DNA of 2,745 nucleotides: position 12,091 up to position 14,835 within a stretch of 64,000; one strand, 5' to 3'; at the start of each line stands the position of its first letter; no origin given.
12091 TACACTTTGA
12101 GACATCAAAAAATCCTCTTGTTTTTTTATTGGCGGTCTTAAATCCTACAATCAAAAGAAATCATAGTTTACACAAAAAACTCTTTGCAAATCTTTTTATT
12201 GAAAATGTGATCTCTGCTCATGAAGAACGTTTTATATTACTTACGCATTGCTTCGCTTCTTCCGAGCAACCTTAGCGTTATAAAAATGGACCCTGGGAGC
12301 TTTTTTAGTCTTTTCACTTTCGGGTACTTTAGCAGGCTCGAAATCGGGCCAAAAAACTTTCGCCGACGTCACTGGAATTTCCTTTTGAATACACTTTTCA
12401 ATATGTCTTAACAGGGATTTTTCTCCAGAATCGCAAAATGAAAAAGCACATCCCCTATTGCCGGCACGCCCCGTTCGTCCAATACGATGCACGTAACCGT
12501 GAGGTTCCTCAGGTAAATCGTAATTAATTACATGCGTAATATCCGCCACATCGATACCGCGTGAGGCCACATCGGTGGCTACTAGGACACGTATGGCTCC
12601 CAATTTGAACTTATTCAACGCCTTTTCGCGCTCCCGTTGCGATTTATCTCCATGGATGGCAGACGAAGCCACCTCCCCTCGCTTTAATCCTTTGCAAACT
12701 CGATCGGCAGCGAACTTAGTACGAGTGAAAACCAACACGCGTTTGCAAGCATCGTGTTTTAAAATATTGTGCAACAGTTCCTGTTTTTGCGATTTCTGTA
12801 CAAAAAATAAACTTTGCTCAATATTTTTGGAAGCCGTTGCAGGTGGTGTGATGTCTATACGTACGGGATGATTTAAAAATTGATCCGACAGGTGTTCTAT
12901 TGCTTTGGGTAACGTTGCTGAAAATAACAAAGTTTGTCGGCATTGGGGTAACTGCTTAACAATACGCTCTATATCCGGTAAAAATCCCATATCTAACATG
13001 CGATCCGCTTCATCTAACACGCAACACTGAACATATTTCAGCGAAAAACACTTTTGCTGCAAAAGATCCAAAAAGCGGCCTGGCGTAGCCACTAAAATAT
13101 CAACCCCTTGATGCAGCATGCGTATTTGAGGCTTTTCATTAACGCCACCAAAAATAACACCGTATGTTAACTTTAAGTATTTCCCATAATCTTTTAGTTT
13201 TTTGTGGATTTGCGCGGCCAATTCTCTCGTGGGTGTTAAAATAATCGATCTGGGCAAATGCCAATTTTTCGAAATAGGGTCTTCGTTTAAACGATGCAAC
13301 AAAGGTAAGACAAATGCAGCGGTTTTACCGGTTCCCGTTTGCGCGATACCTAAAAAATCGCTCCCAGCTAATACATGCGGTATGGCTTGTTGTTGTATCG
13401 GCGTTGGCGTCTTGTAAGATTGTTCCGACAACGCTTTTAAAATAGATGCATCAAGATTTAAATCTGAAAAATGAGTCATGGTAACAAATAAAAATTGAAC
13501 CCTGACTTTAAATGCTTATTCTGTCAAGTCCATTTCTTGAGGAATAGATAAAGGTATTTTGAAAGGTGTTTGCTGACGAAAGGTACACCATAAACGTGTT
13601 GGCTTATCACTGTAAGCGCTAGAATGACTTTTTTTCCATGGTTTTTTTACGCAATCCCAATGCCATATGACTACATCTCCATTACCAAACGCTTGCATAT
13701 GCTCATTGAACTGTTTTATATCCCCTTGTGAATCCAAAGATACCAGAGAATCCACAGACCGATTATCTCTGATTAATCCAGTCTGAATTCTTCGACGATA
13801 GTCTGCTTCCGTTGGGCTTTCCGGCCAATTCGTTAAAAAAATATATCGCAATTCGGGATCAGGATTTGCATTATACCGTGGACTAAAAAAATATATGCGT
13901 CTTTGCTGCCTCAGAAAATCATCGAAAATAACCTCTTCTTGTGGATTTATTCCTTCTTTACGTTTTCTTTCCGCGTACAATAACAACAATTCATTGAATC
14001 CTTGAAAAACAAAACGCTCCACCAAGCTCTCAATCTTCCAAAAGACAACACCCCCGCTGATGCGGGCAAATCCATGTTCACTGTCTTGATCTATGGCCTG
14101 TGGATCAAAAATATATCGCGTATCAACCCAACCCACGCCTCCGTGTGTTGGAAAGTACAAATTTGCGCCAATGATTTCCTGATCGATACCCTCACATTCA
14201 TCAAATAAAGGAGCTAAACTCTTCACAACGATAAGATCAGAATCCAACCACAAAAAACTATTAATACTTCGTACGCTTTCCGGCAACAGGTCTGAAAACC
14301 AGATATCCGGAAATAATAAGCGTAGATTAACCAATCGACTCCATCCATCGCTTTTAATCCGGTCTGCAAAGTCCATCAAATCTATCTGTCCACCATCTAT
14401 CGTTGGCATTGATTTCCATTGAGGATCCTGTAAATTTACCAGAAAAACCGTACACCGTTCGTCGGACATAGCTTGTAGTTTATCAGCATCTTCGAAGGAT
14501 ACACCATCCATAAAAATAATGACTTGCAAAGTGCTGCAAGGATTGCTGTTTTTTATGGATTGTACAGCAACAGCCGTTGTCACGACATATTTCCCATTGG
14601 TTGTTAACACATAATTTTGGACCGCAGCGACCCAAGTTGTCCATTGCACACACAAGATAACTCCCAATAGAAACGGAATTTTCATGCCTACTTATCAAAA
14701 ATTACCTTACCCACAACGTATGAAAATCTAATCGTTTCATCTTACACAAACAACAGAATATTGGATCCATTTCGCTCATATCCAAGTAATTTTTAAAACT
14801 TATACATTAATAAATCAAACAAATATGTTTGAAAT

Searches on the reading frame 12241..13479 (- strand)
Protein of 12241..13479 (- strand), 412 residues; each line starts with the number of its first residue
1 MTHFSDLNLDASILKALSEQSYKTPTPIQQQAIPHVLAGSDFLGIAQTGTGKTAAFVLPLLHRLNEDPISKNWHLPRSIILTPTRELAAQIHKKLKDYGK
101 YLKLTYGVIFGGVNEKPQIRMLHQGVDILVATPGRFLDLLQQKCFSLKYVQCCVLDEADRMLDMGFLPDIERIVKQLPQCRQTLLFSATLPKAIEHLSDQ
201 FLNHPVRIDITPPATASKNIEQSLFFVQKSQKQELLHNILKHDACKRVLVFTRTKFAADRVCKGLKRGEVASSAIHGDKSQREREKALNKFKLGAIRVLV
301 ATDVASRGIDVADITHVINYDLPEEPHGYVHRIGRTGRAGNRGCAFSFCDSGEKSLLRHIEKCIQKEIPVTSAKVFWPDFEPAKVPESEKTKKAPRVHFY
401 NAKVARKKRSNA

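Call 50: search_protein_families(library=pfam, proteins=[window:12241-13479:-], max_evalue=0.00001)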
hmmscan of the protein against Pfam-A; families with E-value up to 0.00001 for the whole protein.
window:12241-13479:- (412 aa): 3 families
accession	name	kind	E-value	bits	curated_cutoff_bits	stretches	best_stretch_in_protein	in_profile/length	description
PF00270.35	DEAD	-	7.4e-52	175.9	26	1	26-195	1-165/167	DEAD/DEAH box helicase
PF00271.37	Helicase_C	-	1e-32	113.1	23.5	1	232-340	2-110/110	Helicase conserved C-terminal domain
PF04851.21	ResIII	-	8.9e-07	29.4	22.5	1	25-191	4-163/164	Type III restriction enzyme, res subunit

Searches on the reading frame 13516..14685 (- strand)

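Call 50: search_protein_families(library=pfam, proteins=[window:13516-14685:-], max_evalue=0.00001)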
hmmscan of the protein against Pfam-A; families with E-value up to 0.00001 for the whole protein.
window:13516-14685:- (389 aa): 1 family
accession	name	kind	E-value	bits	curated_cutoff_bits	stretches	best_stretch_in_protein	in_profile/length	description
PF01501.26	Glyco_transf_8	-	1.8e-09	38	24.3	1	26-162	3-120/253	Glycosyl transferase family 8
